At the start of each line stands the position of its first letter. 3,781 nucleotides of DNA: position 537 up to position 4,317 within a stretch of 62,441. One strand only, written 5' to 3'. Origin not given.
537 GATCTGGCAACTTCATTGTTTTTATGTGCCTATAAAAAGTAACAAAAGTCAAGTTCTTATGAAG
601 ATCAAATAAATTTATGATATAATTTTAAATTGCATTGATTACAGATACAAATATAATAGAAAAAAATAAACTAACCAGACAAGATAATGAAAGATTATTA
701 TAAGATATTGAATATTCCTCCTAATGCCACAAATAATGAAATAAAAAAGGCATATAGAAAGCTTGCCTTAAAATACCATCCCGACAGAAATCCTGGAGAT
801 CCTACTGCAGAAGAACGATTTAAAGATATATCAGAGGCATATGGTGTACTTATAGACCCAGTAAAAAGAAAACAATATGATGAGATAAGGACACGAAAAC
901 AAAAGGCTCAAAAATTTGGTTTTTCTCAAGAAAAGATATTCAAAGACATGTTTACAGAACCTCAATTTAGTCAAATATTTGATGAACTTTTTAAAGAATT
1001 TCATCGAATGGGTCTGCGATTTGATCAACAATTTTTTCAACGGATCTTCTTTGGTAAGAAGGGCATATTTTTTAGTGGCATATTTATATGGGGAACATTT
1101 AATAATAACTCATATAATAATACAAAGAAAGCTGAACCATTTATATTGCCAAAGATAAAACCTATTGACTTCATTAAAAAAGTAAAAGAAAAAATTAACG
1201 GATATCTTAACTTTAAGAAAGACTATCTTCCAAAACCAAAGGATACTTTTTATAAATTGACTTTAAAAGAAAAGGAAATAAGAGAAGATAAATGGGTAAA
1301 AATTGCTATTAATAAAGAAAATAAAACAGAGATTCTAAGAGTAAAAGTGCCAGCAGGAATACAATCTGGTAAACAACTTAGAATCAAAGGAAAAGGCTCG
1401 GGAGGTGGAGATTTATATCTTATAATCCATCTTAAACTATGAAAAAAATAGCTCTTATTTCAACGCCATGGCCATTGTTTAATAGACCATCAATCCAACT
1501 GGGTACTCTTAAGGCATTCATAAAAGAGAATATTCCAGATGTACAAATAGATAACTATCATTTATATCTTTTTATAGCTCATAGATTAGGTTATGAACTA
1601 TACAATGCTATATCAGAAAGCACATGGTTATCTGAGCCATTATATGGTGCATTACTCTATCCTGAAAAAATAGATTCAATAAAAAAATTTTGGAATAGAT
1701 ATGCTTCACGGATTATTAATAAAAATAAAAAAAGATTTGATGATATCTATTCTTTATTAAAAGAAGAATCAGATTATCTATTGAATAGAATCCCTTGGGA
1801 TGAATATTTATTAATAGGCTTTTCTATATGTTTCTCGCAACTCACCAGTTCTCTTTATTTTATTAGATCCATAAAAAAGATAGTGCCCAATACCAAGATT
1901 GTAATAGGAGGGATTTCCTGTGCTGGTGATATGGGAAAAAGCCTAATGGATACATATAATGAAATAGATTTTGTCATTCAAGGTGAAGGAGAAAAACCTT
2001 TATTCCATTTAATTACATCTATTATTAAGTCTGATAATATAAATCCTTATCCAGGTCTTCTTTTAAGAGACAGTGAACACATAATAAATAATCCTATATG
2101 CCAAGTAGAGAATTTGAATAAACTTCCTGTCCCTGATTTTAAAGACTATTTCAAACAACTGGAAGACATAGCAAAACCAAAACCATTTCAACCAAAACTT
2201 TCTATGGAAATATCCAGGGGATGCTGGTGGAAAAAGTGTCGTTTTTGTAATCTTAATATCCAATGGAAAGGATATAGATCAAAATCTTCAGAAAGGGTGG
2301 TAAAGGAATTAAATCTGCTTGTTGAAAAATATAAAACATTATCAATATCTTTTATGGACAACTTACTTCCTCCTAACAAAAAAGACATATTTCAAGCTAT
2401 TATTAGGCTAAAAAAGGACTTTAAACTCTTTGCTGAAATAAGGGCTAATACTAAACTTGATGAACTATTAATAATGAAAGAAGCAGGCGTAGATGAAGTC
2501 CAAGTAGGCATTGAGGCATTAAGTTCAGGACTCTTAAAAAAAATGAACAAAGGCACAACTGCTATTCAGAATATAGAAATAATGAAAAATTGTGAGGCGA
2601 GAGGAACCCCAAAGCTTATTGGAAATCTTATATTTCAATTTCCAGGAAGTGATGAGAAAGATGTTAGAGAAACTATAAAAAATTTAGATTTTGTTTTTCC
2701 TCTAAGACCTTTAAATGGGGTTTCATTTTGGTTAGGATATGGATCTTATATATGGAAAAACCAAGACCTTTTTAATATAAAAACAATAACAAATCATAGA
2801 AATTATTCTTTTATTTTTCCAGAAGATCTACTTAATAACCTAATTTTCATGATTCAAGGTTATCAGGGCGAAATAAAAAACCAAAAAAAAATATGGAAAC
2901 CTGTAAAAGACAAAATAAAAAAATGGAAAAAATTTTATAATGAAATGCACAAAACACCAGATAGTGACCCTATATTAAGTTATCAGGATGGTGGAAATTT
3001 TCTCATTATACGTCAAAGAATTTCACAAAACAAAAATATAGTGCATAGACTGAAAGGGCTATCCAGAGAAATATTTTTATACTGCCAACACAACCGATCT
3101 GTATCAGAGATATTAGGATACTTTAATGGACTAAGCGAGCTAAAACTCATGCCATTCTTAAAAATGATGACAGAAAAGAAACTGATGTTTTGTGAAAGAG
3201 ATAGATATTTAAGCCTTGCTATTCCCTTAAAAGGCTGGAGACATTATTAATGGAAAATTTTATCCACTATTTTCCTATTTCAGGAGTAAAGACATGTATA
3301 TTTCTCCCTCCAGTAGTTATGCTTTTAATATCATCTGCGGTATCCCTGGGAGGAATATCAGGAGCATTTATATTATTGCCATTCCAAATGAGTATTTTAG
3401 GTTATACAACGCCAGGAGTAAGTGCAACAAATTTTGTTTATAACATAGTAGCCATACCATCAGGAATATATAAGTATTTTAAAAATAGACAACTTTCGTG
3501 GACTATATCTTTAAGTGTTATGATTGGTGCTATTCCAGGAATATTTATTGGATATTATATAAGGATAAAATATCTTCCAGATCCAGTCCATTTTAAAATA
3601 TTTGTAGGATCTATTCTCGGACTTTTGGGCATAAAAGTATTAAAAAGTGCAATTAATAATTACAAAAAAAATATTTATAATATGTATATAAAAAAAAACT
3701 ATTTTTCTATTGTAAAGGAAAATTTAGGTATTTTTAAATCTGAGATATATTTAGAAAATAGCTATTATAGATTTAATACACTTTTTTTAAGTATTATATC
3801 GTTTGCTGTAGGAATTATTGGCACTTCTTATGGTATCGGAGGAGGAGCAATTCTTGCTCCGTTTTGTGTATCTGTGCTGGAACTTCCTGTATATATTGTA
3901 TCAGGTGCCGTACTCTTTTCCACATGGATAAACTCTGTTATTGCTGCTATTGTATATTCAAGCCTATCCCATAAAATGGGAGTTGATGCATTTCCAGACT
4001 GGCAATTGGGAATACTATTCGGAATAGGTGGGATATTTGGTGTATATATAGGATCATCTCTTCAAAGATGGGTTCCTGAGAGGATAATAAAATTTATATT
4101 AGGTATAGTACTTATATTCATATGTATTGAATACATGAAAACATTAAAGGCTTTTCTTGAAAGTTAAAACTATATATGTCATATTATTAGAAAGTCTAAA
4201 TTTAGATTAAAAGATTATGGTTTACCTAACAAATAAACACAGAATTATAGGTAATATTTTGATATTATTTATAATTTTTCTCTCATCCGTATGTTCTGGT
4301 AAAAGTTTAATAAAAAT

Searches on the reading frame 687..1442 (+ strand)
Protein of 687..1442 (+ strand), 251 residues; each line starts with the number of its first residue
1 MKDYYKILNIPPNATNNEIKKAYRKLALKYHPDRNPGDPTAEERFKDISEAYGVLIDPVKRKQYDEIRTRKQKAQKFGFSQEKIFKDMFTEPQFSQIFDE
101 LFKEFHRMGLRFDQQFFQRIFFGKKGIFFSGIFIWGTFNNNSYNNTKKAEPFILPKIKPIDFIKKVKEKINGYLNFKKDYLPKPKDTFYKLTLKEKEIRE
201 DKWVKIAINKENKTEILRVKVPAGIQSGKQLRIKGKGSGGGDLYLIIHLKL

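Call 49: search_protein_families(library=pfam, proteins=[window:687-1442:+], max_evalue=0.000001)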
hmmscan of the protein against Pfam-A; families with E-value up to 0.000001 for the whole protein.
window:687-1442:+ (251 aa): 2 families
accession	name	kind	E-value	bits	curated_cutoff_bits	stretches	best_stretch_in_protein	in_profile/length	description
PF00226.36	DnaJ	-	3.6e-30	104.3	27.8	1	3-65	1-63/63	DnaJ domain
PF01556.23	DnaJ_C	-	1.5e-07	32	26.6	1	189-249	3-72/152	DnaJ C terminal domain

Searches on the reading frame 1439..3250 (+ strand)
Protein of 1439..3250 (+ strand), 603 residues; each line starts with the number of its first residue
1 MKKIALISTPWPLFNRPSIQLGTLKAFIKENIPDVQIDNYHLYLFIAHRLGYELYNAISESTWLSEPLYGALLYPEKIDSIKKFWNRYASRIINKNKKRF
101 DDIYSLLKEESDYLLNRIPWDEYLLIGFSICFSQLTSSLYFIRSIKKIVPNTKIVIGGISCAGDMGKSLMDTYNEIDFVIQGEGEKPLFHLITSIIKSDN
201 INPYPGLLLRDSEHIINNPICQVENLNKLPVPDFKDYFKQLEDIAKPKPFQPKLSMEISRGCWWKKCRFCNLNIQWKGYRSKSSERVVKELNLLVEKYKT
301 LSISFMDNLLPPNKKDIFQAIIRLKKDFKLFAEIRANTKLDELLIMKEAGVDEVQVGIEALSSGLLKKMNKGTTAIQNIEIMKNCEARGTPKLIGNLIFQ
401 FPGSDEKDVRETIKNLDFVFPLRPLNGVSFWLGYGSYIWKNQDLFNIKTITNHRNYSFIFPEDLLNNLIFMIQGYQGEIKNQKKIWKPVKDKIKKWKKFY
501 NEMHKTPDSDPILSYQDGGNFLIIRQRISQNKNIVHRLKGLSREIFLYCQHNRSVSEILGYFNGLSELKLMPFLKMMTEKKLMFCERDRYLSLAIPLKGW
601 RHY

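Call 49: search_protein_families(library=pfam, proteins=[window:1439-3250:+], max_evalue=0.000001)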
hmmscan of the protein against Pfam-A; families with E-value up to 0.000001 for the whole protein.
window:1439-3250:+ (603 aa): 2 families
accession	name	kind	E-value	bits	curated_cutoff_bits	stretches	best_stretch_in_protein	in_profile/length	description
PF04055.27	Radical_SAM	-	4.1e-18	66.5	29.5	1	256-414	1-164/166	Radical SAM superfamily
PF02310.24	B12-binding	-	1e-06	29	32.1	0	109-188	38-117/121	B12 binding domain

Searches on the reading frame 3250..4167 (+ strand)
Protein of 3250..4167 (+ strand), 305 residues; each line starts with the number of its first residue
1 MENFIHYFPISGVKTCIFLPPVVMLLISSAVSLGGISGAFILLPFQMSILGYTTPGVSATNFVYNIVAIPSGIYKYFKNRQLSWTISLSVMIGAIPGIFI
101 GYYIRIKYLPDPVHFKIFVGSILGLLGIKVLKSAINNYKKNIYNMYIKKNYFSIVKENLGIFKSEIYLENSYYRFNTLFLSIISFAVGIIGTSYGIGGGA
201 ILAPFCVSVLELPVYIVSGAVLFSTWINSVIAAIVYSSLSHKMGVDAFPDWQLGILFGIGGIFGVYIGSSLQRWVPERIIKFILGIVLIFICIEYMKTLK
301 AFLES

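Call 49: search_protein_families(library=pfam, proteins=[window:3250-4167:+], max_evalue=0.000001)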
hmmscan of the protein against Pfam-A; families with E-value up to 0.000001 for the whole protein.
window:3250-4167:+ (305 aa): 1 family
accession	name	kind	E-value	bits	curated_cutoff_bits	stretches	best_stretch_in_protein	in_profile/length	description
PF01925.25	TauE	-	5.4e-34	118.3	32.6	1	23-294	4-236/237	Sulfite exporter TauE/SafE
